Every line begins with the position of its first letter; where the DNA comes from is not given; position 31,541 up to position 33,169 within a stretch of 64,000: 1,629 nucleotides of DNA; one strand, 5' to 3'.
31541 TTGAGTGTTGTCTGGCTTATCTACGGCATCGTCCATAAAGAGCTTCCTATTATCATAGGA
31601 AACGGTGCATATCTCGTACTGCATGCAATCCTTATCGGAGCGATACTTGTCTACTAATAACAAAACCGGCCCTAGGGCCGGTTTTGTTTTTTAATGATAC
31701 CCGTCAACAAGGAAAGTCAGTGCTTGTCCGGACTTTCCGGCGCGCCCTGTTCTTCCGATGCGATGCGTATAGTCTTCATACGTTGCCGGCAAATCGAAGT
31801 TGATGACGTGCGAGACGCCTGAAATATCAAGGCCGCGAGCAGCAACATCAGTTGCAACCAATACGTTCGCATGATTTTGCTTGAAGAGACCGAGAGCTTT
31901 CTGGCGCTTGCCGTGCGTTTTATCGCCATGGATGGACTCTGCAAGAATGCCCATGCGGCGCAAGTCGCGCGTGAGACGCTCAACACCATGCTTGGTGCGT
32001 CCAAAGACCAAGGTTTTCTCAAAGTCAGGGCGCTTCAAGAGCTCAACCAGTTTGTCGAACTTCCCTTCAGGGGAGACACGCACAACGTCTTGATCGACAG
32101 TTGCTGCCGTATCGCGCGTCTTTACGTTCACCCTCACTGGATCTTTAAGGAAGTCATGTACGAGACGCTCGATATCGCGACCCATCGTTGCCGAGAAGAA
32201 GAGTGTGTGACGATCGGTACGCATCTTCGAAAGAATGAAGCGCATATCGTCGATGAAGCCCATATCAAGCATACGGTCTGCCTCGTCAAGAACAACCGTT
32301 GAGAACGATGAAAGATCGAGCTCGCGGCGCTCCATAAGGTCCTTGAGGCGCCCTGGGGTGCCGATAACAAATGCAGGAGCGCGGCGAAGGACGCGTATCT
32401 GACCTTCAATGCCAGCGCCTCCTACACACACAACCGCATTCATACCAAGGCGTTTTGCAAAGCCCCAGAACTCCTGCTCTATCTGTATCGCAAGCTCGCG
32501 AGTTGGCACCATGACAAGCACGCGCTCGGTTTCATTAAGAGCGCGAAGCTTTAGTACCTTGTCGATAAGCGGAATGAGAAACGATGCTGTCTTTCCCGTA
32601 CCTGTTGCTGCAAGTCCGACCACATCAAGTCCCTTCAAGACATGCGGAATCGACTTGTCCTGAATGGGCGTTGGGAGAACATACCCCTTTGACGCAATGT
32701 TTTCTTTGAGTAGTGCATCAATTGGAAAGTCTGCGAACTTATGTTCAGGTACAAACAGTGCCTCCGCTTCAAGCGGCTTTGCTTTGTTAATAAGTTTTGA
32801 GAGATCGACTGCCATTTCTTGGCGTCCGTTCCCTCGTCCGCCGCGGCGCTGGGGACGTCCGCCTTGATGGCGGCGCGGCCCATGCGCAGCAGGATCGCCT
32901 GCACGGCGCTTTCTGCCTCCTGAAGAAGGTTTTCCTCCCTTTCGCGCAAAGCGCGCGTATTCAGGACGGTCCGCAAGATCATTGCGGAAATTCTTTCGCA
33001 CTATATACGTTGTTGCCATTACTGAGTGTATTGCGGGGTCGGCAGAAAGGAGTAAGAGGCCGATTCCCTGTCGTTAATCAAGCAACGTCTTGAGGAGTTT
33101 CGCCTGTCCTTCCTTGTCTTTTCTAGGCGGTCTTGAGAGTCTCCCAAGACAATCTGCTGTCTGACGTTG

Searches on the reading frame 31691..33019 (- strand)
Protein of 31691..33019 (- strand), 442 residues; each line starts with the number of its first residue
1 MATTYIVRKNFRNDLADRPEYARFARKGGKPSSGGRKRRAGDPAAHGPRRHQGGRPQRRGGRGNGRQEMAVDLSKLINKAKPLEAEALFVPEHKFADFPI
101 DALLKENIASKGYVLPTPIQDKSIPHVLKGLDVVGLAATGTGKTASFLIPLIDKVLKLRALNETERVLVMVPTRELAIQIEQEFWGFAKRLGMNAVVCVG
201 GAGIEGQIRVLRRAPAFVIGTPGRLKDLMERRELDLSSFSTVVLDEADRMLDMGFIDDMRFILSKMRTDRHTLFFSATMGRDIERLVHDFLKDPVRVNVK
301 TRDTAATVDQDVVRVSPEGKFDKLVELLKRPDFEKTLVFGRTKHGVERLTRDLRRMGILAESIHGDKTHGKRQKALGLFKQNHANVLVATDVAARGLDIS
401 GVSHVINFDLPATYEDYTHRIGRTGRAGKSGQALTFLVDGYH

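Call 6: search_protein_families(library=pfam, proteins=[window:31691-33019:-])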
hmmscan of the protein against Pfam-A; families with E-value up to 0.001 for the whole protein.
window:31691-33019:- (442 aa): 3 families
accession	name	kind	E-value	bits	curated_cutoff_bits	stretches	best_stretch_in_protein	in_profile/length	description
PF00270.35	DEAD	-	7e-45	153.2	26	1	117-285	1-166/167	DEAD/DEAH box helicase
PF00271.37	Helicase_C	-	5.1e-31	107.6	23.5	1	320-428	2-110/110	Helicase conserved C-terminal domain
PF04851.21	ResIII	-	9e-08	32.6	22.5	1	137-279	30-162/164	Type III restriction enzyme, res subunit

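Call 7: search_protein_families(library=ncbifam, proteins=[window:31691-33019:-])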
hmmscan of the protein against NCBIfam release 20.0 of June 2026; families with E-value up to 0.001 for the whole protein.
window:31691-33019:- (442 aa): 31 families (the best 25 are shown)
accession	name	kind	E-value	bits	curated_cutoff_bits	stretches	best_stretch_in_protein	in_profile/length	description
NF053631.1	RNA_helic_CshA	equivalog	8.8e-121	403.8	646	1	95-438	1-342/434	degradosome RNA helicase CshA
NF053710.1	RNA_heli_RhlE2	exception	2.6e-101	340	925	1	100-436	8-352/635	RNA helicase RhlE2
NF053711.1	RNA_heli_RhlE1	exception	1e-99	334.3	750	1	100-436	9-347/434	RNA helicase RhlE1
NF008744.0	PRK11776.1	equivalog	3.6e-98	329.1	524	1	93-437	4-346/460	ATP-dependent RNA helicase DbpA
NF007882.0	PRK10590.1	equivalog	8.4e-98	328.3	743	1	103-437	11-349/456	ATP-dependent RNA helicase RhlE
NF008394.0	PRK11192.1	equivalog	2.9e-93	313.1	507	1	93-436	3-350/441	ATP-dependent RNA helicase SrmB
NF053636.1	DDHlcsCsdAPsy1082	equivalog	2.7e-91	306.6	890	1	95-435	5-345/512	DEAD/DEAH box helicase CsdA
NF003419.0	PRK04837.1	equivalog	2e-89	300.2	588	1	89-441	5-364/424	ATP-dependent RNA helicase RhlB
NF008642.0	PRK11634.1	equivalog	1.7e-88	297.6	989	1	93-437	6-349/628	DEAD/DEAH family ATP-dependent RNA helicase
NF002340.1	PRK01297.1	equivalog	1.3e-85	287.4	564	1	94-438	2-354/372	ATP-dependent RNA helicase RhlB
NF003390.0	PRK04537.1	equivalog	2.5e-79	267.9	732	1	94-441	10-365/572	ATP-dependent RNA helicase RhlB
NF010337.0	PRK13766.1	equivalog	7.9e-17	60.6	610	2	325-432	357-472/781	Hef nuclease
TIGR01389.1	recQ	equivalog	1.8e-16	59.8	640.2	1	318-436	209-327/591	DNA helicase RecQ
TIGR00614.1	recQ_fam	subfamily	3.5e-14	52.4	219.8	1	118-436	14-329/470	RecQ family ATP-dependent DNA helicase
TIGR04121.1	DEXH_lig_assoc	equivalog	6.8e-13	47.2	850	1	108-427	7-346/804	ligase-associated DNA damage response DEXH box helicase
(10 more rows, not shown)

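Call 13: find_homologous_proteins(query=window:31691-33019:-, max_evalue=1e-50)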
Query window:31691-33019:- (442 aa): 8000 proteins with E <= 1e-50 among 8000 candidates; the best 120 are listed.
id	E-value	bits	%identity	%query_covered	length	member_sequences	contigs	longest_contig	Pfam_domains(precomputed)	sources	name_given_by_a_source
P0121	2.3e-291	984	100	100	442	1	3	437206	PF00270.36,PF00271.38,PF04851.22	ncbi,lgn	-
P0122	6.1e-242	821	85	99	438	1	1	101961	PF00270.36,PF00271.38,PF04851.22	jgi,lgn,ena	-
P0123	9.0e-234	794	79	99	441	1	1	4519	PF00270.36,PF00271.38,PF04851.22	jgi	jgi:ATP-dependent RNA helicase RhlE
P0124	2.5e-225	766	79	100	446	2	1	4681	PF00270.36,PF00271.38,PF04851.22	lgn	-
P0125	4.4e-223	759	80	99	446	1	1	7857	PF00270.36,PF00271.38,PF04851.22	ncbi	-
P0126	4.9e-223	759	77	99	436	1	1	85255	PF00270.36,PF00271.38,PF04851.22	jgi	jgi:ATP-dependent RNA helicase RhlE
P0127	3.2e-222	756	78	100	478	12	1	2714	PF00270.36,PF00271.38,PF04851.22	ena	-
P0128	1.4e-221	754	79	99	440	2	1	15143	PF00270.36,PF00271.38,PF04851.22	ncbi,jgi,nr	ncbi:MAG TPA: DEAD/DEAH box helicase [Candidatus Paceibacterota bacterium]|nr:DEAD/DEAH box helicase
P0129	3.4e-221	753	78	100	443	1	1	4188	PF00270.36,PF00271.38,PF04851.22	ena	-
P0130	3.5e-220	750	78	99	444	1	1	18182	PF00270.36,PF00271.38,PF04851.22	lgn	-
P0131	7.6e-220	748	79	99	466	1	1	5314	PF00270.36,PF00271.38,PF04851.22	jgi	jgi:ATP-dependent RNA helicase RhlE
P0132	1.7e-219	747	75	99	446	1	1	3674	PF00270.36,PF00271.38,PF04851.22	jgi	jgi:ATP-dependent RNA helicase RhlE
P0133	8.7e-219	745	79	99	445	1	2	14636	PF00270.36,PF00271.38,PF04851.22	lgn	-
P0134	3.4e-218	743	77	99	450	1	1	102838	PF00270.36,PF00271.38,PF04851.22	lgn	-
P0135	7.5e-217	739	76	99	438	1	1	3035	PF00270.36,PF00271.38,PF04851.22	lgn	-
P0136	1.7e-215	734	75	99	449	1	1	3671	PF00270.36,PF00271.38,PF04851.22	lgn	-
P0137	1.5e-214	731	78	99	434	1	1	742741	PF00270.36,PF00271.38,PF04851.22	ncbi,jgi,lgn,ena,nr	ncbi:MAG TPA: DEAD/DEAH box helicase [Candidatus Paceibacterota bacterium]|nr:DEAD/DEAH box helicase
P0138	3.1e-213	727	77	99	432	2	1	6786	PF00270.36,PF00271.38,PF04851.22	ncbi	-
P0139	3.8e-213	726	75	99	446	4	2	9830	PF00270.36,PF00271.38,PF04851.22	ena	-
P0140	4.5e-213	726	76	99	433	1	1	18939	PF00270.36,PF00271.38,PF04851.22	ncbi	-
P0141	6.5e-213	726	75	100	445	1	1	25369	PF00270.36,PF00271.38,PF04851.22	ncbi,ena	-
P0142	1.2e-212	725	75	99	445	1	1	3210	PF00270.36,PF00271.38,PF04851.22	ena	-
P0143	9.2e-212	722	76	99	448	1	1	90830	PF00270.36,PF00271.38,PF04851.22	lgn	-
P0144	3.9e-210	716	76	99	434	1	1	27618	PF00270.36,PF00271.38,PF04851.22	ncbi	-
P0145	6.0e-210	716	76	98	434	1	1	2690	PF00270.36,PF00271.38,PF04851.22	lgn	-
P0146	7.9e-210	715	76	99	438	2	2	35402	PF00270.36,PF00271.38,PF04851.22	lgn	-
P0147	8.9e-210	715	74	99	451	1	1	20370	PF00270.36,PF00271.38,PF04851.22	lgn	-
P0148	6.1e-209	712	76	99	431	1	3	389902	PF00270.36,PF00271.38,PF04851.22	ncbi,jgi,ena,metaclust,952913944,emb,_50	jgi:superfamily II DNA/RNA helicase|metaclust:\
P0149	8.3e-209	712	77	99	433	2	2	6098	PF00270.36,PF00271.38,PF04851.22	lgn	-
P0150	2.3e-208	711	75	99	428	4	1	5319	PF00270.36,PF00271.38,PF04851.22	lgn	-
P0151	7.6e-205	699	73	99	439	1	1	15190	PF00270.36,PF00271.38,PF04851.22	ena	-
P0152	2.3e-204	697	74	99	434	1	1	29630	PF00270.36,PF00271.38,PF04851.22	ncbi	-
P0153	1.6e-203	695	73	100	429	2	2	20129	PF00270.36,PF00271.38,PF04851.22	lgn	-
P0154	6.9e-203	693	85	83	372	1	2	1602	PF00270.36,PF00271.38,PF04851.22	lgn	-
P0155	1.8e-202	691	73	100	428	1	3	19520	PF00270.36,PF00271.38,PF04851.22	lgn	-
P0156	6.3e-202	689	72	99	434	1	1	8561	PF00270.36,PF00271.38,PF04851.22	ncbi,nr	ncbi:DEAD/DEAH box helicase [Candidatus Parcubacteria bacterium]|nr:DEAD/DEAH box helicase [Candidat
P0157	4.3e-201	687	83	83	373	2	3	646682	PF00270.36,PF00271.38,PF04851.22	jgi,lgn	-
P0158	5.7e-201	686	75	99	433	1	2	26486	PF00270.36,PF00271.38,PF04851.22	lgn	-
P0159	7.1e-201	686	72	99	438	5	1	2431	PF00270.36,PF00271.38,PF04851.22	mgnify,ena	mgnify:CR=1 FL=1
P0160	4.7e-200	683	84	83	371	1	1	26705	PF00270.36,PF00271.38,PF04851.22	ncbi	-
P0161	6.3e-200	683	72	100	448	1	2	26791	PF00270.36,PF00271.38,PF04851.22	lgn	-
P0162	3.2e-199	680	72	99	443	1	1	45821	PF00270.36,PF00271.38,PF04851.22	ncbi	-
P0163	5.3e-198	676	72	100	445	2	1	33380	PF00270.36,PF00271.38,PF04851.22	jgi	-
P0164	2.0e-196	671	70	100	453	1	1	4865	PF00270.36,PF00271.38,PF04851.22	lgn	-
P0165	2.4e-196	671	72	100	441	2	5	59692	PF00270.36,PF00271.38,PF04851.22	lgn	-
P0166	1.3e-193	662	70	98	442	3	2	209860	PF00270.36,PF00271.38,PF04851.22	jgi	-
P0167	1.5e-191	655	75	92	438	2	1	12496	PF00270.36,PF00271.38,PF04851.22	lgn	-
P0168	4.8e-191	653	78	86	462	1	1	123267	PF00270.36,PF00271.38,PF04851.22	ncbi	ncbi:MAG: DEAD/DEAH box helicase [Bacillota bacterium]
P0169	1.0e-190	652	75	88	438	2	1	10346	PF00270.36,PF00271.38,PF04851.22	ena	-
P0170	1.5e-190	652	70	98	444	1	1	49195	PF00270.36,PF00271.38,PF04851.22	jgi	jgi:superfamily II DNA/RNA helicase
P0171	4.0e-190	650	69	99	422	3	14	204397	PF00270.36,PF00271.38,PF04851.22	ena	-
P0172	4.5e-190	650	77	85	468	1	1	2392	PF00270.36,PF00271.38,PF04851.22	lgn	-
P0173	4.7e-190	650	72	99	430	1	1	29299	PF00270.36,PF00271.38,PF04851.22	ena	-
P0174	5.8e-190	650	80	83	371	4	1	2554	PF00270.36,PF00271.38,PF04851.22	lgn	-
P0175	7.4e-190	650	67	99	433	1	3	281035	PF00270.36,PF00271.38,PF04851.22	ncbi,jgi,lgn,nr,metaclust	ncbi:MAG: ATP-dependent RNA helicase DeaD [Parcubacteria bacterium C7867-001]|nr:MAG: ATP-dependent 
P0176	1.5e-189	649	69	99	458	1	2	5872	PF00270.36,PF00271.38,PF04851.22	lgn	-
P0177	9.3e-189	646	72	94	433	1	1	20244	PF00270.36,PF00271.38,PF04851.22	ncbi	-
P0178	4.1e-188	644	71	100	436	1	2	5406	PF00270.36,PF00271.38,PF04851.22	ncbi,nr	ncbi:DEAD/DEAH box helicase [Patescibacteria group bacterium]|nr:DEAD/DEAH box helicase [Patescibact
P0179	1.4e-187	642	75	87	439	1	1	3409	PF00270.36,PF00271.38,PF04851.22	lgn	-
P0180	1.8e-187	642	79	83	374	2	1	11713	PF00270.36,PF00271.38,PF04851.22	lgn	-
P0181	2.0e-187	642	75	88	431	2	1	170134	PF00270.36,PF00271.38,PF04851.22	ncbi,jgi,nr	ncbi:MAG: ATP-dependent RNA helicase DeaD [Parcubacteria bacterium C7867-007]|nr:MAG: ATP-dependent 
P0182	2.5e-187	641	71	94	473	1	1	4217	PF00270.36,PF00271.38,PF04851.22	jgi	jgi:ATP-dependent RNA helicase RhlE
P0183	3.7e-187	641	72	95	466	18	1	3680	PF00270.36,PF00271.38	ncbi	ncbi:MAG TPA: DEAD/DEAH box helicase [Candidatus Paceibacterota bacterium]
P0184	4.7e-187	640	76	87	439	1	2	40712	PF00270.36,PF00271.38,PF04851.22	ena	-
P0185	4.9e-187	640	67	100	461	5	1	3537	PF00270.36,PF00271.38,PF04851.22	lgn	-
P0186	5.7e-187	640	73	92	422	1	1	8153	PF00270.36,PF00271.38,PF04851.22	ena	-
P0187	7.0e-187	640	70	97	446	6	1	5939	PF00270.36,PF00271.38,PF04851.22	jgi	jgi:ATP-dependent RNA helicase RhlE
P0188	9.2e-187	639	71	94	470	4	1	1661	PF00270.36,PF00271.38,PF04851.22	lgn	-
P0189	2.1e-186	638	69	99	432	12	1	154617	PF00270.36,PF00271.38,PF04851.22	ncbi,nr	ncbi:MAG TPA: DEAD/DEAH box helicase [Candidatus Paceibacterota bacterium]|nr:DEAD/DEAH box helicase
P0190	2.3e-186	638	76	84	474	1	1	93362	PF00270.36,PF00271.38,PF04851.22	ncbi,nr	ncbi:MAG TPA: DEAD/DEAH box helicase [Candidatus Paceibacterota bacterium]|nr:DEAD/DEAH box helicase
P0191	2.5e-186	638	77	84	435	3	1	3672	PF00270.36,PF00271.38,PF04851.22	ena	-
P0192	3.9e-186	637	72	92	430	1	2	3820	PF00270.36,PF00271.38,PF04851.22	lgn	-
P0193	4.4e-186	637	76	84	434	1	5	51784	PF00270.36,PF00271.38,PF04851.22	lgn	-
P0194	6.2e-186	637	70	94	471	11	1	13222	PF00270.36,PF00271.38,PF04851.22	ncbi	-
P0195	6.6e-186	637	71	89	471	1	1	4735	PF00270.36,PF00271.38,PF04851.22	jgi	jgi:ATP-dependent RNA helicase RhlE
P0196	1.3e-185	636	69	99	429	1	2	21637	PF00270.36,PF00271.38,PF04851.22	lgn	-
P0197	2.1e-185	635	73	93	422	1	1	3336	PF00270.36,PF00271.38,PF04851.22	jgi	jgi:ATP-dependent RNA helicase RhlE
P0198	2.2e-185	635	76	84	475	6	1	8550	PF00270.36,PF00271.38,PF04851.22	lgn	-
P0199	2.5e-185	635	73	90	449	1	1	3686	PF00270.36,PF00271.38,PF04851.22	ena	-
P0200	2.5e-185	635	71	95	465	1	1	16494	PF00270.36,PF00271.38,PF04851.22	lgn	-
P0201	3.4e-185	634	70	95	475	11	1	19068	PF00270.36,PF00271.38,PF04851.22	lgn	-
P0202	4.4e-185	634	72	93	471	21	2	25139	PF00270.36,PF00271.38,PF04851.22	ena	-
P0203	6.5e-185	633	68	95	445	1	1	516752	PF00270.36,PF00271.38,PF04851.22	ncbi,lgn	-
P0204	8.8e-185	633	69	100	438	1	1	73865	PF00270.36,PF00271.38,PF04851.22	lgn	-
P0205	1.1e-184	633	70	95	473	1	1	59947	PF00270.36,PF00271.38,PF04851.22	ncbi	-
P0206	1.1e-184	633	76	84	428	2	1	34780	PF00270.36,PF00271.38,PF04851.22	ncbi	ncbi:MAG: DEAD/DEAH box helicase [Patescibacteria group bacterium]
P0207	1.1e-184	632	70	99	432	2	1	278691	PF00270.36,PF00271.38,PF04851.22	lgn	-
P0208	1.6e-184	632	75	89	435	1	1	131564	PF00270.36,PF00271.38,PF04851.22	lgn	-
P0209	2.3e-184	631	75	86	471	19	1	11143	PF00270.36,PF00271.38,PF04851.22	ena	-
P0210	2.5e-184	631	74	88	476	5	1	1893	PF00270.36,PF00271.38,PF04851.22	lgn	-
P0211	5.3e-184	630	68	99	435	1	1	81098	PF00270.36,PF00271.38,PF04851.22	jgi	jgi:superfamily II DNA/RNA helicase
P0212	6.5e-184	630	76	84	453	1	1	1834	PF00270.36,PF00271.38,PF04851.22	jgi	jgi:ATP-dependent RNA helicase RhlE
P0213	1.0e-183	629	69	99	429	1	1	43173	PF00270.36,PF00271.38,PF04851.22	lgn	-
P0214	1.1e-183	629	77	84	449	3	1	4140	PF00270.36,PF00271.38,PF04851.22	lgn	-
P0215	1.7e-183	629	74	87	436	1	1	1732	PF00270.36,PF00271.38,PF04851.22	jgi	jgi:ATP-dependent RNA helicase RhlE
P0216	1.7e-183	629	76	84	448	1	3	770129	PF00270.36,PF00271.38,PF04851.22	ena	-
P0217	2.1e-183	628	70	91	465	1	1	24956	PF00270.36,PF00271.38,PF04851.22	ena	-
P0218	2.1e-183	628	77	83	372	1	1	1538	PF00270.36,PF00271.38,PF04851.22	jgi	jgi:superfamily II DNA/RNA helicase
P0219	2.2e-183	628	68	100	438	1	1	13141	PF00270.36,PF00271.38,PF04851.22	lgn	-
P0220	2.8e-183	628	75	84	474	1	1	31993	PF00270.36,PF00271.38,PF04851.22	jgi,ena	-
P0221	3.5e-183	628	76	84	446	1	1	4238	PF00270.36,PF00271.38,PF04851.22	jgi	jgi:ATP-dependent RNA helicase RhlE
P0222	3.8e-183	627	75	84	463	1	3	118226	PF00270.36,PF00271.38,PF04851.22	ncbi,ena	ncbi:MAG: DEAD/DEAH box helicase [Patescibacteria group bacterium]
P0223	4.8e-183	627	70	99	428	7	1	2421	PF00270.36,PF00271.38,PF04851.22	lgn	-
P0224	5.4e-183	627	78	83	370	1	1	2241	PF00270.36,PF00271.38,PF04851.22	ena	-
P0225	5.7e-183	627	73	88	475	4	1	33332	PF00270.36,PF00271.38,PF04851.22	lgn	-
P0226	8.4e-183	626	78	84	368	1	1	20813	PF00270.36,PF00271.38,PF04851.22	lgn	-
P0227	1.4e-182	626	68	99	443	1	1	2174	PF00270.36,PF00271.38,PF04851.22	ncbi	-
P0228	2.5e-182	625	69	99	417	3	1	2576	PF00270.36,PF00271.38,PF04851.22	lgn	-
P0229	4.0e-182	624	69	99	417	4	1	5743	PF00270.36,PF00271.38,PF04851.22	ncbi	ncbi:MAG TPA: DEAD/DEAH box helicase [Candidatus Paceibacterota bacterium]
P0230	4.7e-182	624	67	99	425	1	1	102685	PF00270.36,PF00271.38,PF04851.22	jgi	jgi:ATP-dependent RNA helicase RhlE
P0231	8.2e-182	623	75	84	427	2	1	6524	PF00270.36,PF00271.38,PF04851.22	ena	-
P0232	8.6e-182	623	76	83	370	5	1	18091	PF00270.36,PF00271.38,PF04851.22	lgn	-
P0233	1.0e-181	623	66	99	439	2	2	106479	PF00270.36,PF00271.38,PF04851.22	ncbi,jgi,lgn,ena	jgi:superfamily II DNA/RNA helicase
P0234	1.3e-181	622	75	84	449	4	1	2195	PF00270.36,PF00271.38,PF04851.22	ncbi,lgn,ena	-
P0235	1.4e-181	622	76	83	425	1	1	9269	PF00270.36,PF00271.38,PF04851.22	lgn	-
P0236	1.4e-181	622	72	93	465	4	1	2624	PF00270.36,PF00271.38,PF04851.22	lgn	-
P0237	1.7e-181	622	70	95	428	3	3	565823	PF00270.36,PF00271.38,PF04851.22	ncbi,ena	-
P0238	1.8e-181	622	64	99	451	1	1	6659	PF00270.36,PF00271.38,PF04851.22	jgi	jgi:ATP-dependent RNA helicase RhlE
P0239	3.2e-181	621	72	92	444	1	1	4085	PF00270.36,PF00271.38,PF04851.22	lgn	-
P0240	3.8e-181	621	70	99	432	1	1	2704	PF00270.36,PF00271.38,PF04851.22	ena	-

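Call 59: predict_structure(alignment_id=A2)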
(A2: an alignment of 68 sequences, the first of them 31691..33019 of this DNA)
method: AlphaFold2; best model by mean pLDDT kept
length: 442 residues; sequences in the alignment: 68
mean_pLDDT: 79.7   pTM: 0.61
mean pLDDT of the five models: 79.7, 78.2, 78.1, 76.7, 76.4
residues with pLDDT >= 90: 195; 70-90: 131; 50-70: 59; < 50: 57
segments of 3 or more residues with pLDDT < 50: 1-3, 5-13, 27-69
pLDDT, mean of each block of 10 residues (from residue 1): 44 54 52 44 41 43 44 62 61 90 93 86 95 83 89 96 96 89 92 93 86 95 95 95 92 88 93 88 80 85 59 89 96 91 93 97 84 86 92 71 87 75 59 84 60
secondary structure, 60 per line:
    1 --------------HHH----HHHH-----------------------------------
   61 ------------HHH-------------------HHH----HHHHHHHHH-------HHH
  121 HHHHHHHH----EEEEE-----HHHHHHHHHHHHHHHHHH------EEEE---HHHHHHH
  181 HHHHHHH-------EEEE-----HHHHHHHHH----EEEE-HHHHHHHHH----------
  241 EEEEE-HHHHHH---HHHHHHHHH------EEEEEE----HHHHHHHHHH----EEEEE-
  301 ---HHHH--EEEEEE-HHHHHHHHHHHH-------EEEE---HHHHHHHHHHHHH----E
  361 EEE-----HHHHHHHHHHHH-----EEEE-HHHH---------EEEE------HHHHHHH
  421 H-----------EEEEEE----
elements in order: H22-25 H102-110 H118-128 E133-137 H143-160 E167-170 H174-187 E195-198 H204-212 E217-220 H222-230 E241-245 H247-252 H256-264 E271-276 H281-290 E295-299 H304-307 E310-315 H317-328 E336-339 H343-355 E360-363 H369-380 E386-389 H391-394 E404-407 H414-421 E433-438
